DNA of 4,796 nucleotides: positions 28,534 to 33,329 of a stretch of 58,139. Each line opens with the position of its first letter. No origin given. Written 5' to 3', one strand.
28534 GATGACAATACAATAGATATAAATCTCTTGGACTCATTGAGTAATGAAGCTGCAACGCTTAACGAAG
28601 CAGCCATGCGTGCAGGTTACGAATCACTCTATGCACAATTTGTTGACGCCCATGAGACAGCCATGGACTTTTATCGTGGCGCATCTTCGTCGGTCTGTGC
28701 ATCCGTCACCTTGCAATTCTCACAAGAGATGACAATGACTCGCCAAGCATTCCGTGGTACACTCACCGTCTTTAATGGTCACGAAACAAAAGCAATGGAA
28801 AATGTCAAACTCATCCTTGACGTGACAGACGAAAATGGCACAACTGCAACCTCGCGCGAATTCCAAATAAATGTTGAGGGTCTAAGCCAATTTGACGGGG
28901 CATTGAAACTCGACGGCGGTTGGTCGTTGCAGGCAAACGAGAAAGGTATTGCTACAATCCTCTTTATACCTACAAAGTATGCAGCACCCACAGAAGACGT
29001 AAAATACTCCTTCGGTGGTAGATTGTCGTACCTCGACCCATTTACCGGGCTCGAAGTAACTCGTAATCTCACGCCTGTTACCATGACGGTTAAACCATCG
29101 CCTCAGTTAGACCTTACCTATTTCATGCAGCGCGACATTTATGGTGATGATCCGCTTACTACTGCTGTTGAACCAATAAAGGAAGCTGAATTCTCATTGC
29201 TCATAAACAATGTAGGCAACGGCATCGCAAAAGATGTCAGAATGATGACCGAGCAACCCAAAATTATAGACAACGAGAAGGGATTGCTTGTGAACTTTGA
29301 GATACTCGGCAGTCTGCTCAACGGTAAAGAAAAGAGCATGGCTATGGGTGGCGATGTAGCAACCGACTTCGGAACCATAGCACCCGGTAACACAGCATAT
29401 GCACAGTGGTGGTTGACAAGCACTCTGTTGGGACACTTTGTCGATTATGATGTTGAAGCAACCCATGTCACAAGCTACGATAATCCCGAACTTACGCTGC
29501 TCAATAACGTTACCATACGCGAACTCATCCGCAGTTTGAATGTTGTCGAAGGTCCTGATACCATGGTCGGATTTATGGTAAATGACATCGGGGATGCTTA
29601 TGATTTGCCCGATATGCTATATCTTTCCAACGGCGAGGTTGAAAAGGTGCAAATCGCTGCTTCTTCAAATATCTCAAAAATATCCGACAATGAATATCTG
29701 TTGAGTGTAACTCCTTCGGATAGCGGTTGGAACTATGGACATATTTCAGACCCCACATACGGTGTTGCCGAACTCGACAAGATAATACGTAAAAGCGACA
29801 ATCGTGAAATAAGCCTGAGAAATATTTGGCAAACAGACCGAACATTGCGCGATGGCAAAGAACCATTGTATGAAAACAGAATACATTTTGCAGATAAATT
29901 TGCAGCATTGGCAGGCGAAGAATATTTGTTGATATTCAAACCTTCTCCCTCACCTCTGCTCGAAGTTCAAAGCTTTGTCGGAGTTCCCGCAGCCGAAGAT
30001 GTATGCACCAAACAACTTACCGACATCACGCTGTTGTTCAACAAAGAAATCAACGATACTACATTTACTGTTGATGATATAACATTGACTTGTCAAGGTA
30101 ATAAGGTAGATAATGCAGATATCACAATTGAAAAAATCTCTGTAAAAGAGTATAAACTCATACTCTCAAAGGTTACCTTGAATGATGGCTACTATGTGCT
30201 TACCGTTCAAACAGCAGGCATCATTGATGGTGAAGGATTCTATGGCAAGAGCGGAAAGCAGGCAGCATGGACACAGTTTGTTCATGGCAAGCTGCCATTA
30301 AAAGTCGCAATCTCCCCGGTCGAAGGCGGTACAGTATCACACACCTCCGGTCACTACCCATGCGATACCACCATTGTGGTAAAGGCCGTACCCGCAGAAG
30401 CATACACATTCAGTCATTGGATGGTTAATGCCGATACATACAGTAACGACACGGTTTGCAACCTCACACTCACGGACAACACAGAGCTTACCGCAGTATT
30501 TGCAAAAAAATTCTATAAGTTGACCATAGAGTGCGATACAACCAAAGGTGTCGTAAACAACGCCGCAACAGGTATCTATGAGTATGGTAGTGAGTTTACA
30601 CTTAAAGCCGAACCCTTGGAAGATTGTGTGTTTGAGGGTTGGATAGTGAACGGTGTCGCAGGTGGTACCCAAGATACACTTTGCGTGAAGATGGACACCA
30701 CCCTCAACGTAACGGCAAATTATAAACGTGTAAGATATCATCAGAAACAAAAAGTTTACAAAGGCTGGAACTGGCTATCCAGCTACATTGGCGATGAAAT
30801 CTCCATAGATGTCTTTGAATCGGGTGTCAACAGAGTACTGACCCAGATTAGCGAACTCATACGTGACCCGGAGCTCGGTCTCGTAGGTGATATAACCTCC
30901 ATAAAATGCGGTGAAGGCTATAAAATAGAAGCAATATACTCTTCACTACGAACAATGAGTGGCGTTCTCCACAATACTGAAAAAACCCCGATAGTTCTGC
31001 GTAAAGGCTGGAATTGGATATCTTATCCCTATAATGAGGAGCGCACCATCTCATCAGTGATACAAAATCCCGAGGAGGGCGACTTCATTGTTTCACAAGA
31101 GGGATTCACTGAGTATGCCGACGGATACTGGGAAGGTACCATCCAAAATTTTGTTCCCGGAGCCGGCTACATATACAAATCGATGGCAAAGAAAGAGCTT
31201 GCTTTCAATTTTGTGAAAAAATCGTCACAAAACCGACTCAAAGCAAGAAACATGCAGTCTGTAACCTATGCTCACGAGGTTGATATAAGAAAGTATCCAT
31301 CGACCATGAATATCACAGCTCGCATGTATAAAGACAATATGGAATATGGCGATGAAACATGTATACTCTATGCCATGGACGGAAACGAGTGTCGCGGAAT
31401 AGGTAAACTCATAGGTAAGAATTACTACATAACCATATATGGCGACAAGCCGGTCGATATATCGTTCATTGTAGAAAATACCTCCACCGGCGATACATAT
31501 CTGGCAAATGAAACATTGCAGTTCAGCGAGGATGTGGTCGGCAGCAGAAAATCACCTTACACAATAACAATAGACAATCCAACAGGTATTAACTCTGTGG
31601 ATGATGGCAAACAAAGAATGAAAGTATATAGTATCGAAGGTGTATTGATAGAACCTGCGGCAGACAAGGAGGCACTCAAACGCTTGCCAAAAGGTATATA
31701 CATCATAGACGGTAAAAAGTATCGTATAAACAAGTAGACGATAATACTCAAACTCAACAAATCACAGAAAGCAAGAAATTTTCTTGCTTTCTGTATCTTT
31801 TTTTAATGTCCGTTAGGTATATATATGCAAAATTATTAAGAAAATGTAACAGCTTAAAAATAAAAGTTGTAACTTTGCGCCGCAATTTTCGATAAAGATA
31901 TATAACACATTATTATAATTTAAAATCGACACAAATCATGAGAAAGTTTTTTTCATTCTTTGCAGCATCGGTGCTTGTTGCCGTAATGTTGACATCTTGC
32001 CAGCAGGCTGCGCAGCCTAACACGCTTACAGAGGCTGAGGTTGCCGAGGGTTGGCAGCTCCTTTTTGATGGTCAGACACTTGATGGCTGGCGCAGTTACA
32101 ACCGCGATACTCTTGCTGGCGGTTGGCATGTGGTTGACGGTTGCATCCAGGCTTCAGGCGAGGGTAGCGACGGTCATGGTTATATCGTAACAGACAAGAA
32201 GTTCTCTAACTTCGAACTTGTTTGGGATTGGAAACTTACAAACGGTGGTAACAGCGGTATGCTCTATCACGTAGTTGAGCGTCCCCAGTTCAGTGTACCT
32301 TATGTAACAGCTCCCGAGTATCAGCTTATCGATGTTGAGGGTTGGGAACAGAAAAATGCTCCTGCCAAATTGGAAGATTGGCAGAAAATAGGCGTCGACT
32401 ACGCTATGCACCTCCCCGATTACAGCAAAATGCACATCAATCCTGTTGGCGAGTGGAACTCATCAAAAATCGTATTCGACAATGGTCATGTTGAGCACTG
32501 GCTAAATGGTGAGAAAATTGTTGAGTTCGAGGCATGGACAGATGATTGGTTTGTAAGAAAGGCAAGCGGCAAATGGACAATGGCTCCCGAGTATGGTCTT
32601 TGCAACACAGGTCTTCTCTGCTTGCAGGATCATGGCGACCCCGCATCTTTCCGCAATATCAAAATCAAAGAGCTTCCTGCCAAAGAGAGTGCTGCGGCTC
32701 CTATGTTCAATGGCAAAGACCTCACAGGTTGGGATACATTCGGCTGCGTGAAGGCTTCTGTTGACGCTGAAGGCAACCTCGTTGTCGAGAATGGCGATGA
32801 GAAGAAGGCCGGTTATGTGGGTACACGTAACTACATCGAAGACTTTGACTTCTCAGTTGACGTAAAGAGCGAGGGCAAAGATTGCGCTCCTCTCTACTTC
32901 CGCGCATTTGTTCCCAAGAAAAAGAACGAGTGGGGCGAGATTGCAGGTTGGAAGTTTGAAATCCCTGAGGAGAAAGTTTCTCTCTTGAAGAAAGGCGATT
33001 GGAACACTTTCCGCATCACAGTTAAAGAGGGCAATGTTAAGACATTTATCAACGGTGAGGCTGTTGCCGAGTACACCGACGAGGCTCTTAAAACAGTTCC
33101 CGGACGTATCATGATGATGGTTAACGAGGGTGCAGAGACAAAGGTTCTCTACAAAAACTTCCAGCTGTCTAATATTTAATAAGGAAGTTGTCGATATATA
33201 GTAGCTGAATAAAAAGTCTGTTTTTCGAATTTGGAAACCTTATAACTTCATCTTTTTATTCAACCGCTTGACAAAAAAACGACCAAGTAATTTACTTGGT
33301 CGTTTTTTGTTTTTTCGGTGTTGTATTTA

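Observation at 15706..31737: Three-gene operon of giant T9SS cargo proteins carrying cohesin-like and dockerin-like modules but no enzymes: possible self-assembling surface scaffold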

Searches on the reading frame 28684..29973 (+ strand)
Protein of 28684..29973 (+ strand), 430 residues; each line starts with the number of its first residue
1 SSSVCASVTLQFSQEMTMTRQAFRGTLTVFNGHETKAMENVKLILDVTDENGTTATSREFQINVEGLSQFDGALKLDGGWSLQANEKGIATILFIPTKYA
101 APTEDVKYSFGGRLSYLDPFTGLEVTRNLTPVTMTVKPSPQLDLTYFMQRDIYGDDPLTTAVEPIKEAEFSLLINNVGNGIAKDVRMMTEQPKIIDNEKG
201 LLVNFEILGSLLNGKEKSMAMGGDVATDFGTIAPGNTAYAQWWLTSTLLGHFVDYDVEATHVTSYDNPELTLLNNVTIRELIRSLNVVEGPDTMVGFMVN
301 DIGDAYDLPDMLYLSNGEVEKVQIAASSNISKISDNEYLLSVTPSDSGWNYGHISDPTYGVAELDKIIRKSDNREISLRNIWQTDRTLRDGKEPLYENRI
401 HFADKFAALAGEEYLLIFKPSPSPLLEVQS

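Call 44: search_protein_families(library=pfam, proteins=[window:28684-29973:+], max_evalue=1)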
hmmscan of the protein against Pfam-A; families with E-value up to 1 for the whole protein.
window:28684-29973:+ (430 aa): 0 families

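Call 69: predict_structure(alignment_id=A6)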
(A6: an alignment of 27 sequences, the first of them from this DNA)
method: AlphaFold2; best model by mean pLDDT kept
length: 430 residues; sequences in the alignment: 27
mean_pLDDT: 90.4   pTM: 0.86
mean pLDDT of the five models: 90.4, 89.8, 89.7, 89.0, 89.0
residues with pLDDT >= 90: 313; 70-90: 95; 50-70: 18; < 50: 4
segments of 3 or more residues with pLDDT < 50: 1-3
pLDDT, mean of each block of 10 residues (from residue 1): 69 93 94 95 94 93 93 85 96 95 96 94 94 96 96 77 85 97 94 89 87 80 82 96 90 91 81 94 92 92 88 96 97 96 97 93 94 94 89 85 93 96 59
secondary structure, 60 per line:
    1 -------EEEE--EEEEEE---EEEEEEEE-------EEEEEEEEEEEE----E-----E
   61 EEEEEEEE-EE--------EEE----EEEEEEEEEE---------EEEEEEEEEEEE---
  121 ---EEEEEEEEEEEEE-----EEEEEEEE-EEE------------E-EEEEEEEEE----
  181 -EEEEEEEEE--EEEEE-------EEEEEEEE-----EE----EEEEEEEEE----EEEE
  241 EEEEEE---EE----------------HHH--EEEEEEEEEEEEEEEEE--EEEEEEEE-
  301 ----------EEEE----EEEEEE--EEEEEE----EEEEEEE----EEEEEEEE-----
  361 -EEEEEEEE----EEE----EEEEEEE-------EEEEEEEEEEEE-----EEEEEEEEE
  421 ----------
elements in order: E8-11 E14-19 E23-30 E38-49 E60-68 E80-82 E87-96 E106-117 E124-136 E142-149 E151-153 E168-176 E182-190 E193-197 E205-212 E224-232 E237-246 E273-289 E292-299 E311-314 E319-324 E327-332 E337-343 E348-355 E362-369 E374-376 E381-387 E395-406 E412-420

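Call 71: fold_search(model_id=the predicted structure, library=pdb)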
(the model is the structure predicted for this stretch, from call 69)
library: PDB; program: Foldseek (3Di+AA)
matches with E <= 10: 926; with E <= 0.001: 15
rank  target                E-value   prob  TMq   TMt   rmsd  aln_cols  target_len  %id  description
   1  3fcs_A                4.2e-05  0.97  0.18  0.10  23.7       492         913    8  Structure of complete ectodomain of integrin aIIBb3 (released 2009-01-20)
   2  8t2v_A                5.4e-05  1.00  0.19  0.10  22.9       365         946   13  Cryo-EM Structures of Full-length Integrin alphaIIbbeta3 in Native Lipids (released 2023-07-26)
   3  5y9h_A                7.6e-05  0.90  0.16  0.16  20.9       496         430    9  Crystal structure of SafDAA-dsc complex (released 2017-11-15)
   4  9e8a_A                1.2e-04  1.00  0.18  0.10  19.6       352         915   13  Integrin aIIbb3 bent conformation from human platelet membrane crude preparation (released 2025-10-15)
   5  5y9h_B                1.7e-04  0.87  0.17  0.17  21.1       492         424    9  Crystal structure of SafDAA-dsc complex (released 2017-11-15)
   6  6avq_A                2.1e-04  0.75  0.15  0.08  25.4       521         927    8  The Therapeutic Antibody LM609 Selectively Inhibits Ligand Binding to Human alpha-V beta-3 Integrin via Steric Hindran (released 2017-11-01)
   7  5y9h_C                2.4e-04  0.75  0.16  0.16  21.3       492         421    9  Crystal structure of SafDAA-dsc complex (released 2017-11-15)
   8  3f84_B                3.0e-04  0.97  0.19  0.25  20.6       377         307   12  Structure of fusion complex of major pilin CfaB and major pilin CfaB of CFA/I pilus from ETEC E. coli (released 2009-08-11)
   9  8wg6                  3.6e-04  0.96  0.17  0.17  17.1       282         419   10  Crystal structure of major pilin PilB from Streptococcus sanguinis - SeMet derivative (released 2025-03-26)
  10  6avr_A                3.6e-04  0.66  0.15  0.08  25.1       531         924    8  Human alpha-V beta-3 Integrin (intermediate conformation) in complex with the therapeutic antibody LM609 (released 2017-11-01)
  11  4cak_A                6.1e-04  0.51  0.14  0.08  23.0       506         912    8  Three-dimensional reconstruction of intact human integrin alphaIIbbeta3 in a phospholipid bilayer nanodisc (released 2013-10-30)
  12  8wa2_E                6.8e-04  0.63  0.14  0.06  21.1       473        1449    8  cryo-EM structure of native mastigonemes isolated from Chlamydomonas reinhardtii at 3.0 angstrom resolution (released 2024-04-10)
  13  9lj6                  7.1e-04  0.84  0.14  0.20  18.9       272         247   11  Crystal Structure of C-terminal rigid fragment containing middle and C-terminal domains of the Basal pilin EbpB from Ent (released 2025-07-16)
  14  8gcd_A                7.8e-04  0.80  0.17  0.09  22.8       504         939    8  Full length Integrin AlphaIIbBeta3 in inactive state (released 2024-03-06)
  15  8xez_A                9.5e-04  0.75  0.17  0.09  24.9       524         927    7  Cryo-EM structure of integrin ITGAV/ITGB3 complex, conformation 5 (released 2024-12-18)
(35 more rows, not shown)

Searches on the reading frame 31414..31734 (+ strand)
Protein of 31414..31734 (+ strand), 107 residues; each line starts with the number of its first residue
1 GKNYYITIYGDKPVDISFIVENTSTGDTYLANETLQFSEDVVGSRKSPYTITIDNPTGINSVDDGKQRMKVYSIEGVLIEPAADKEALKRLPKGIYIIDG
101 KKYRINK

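Call 44: search_protein_families(library=pfam, proteins=[window:31414-31734:+], max_evalue=1)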
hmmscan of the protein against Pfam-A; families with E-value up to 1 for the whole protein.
window:31414-31734:+ (107 aa): 0 families

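Call 48: search_protein_families(library=pfam, alignment_id=A3, max_evalue=0.1)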
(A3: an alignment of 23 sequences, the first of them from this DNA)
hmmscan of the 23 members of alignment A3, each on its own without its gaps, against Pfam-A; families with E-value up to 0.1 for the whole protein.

A. member 1, seq(100 aa): 0 families

B. families by the number of members that match (of 23 scanned): 3 families
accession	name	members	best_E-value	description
PF18962.6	Por_Secre_tail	4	0.029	Secretion system C-terminal sorting domain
PF15054.11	DUF4535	1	0.041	Domain of unknown function (DUF4535)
PF01409.25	tRNA-synt_2d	1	0.088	tRNA synthetases class II core domain (F)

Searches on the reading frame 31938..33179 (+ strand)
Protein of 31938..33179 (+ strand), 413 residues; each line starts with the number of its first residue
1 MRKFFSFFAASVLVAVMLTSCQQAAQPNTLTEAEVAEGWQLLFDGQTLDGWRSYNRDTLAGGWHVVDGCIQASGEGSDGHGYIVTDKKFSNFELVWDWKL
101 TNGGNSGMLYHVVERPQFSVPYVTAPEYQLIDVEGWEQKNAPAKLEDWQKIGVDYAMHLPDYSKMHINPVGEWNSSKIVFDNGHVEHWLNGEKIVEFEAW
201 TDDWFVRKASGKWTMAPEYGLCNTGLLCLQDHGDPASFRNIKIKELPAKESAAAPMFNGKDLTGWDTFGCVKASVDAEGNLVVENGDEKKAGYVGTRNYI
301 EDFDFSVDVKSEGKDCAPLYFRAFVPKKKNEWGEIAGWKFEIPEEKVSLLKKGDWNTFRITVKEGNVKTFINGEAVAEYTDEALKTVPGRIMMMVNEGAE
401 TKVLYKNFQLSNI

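Call 14: search_protein_families(library=pfam, proteins=[window:31938-33179:+], max_evalue=0.00001)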
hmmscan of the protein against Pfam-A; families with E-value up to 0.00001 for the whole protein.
window:31938-33179:+ (413 aa): 1 family
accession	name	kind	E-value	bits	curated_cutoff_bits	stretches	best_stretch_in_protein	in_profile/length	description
PF06439.18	3keto-disac_hyd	-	2.5e-63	214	26.8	2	38-244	1-187/187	3-keto-disaccharide hydrolase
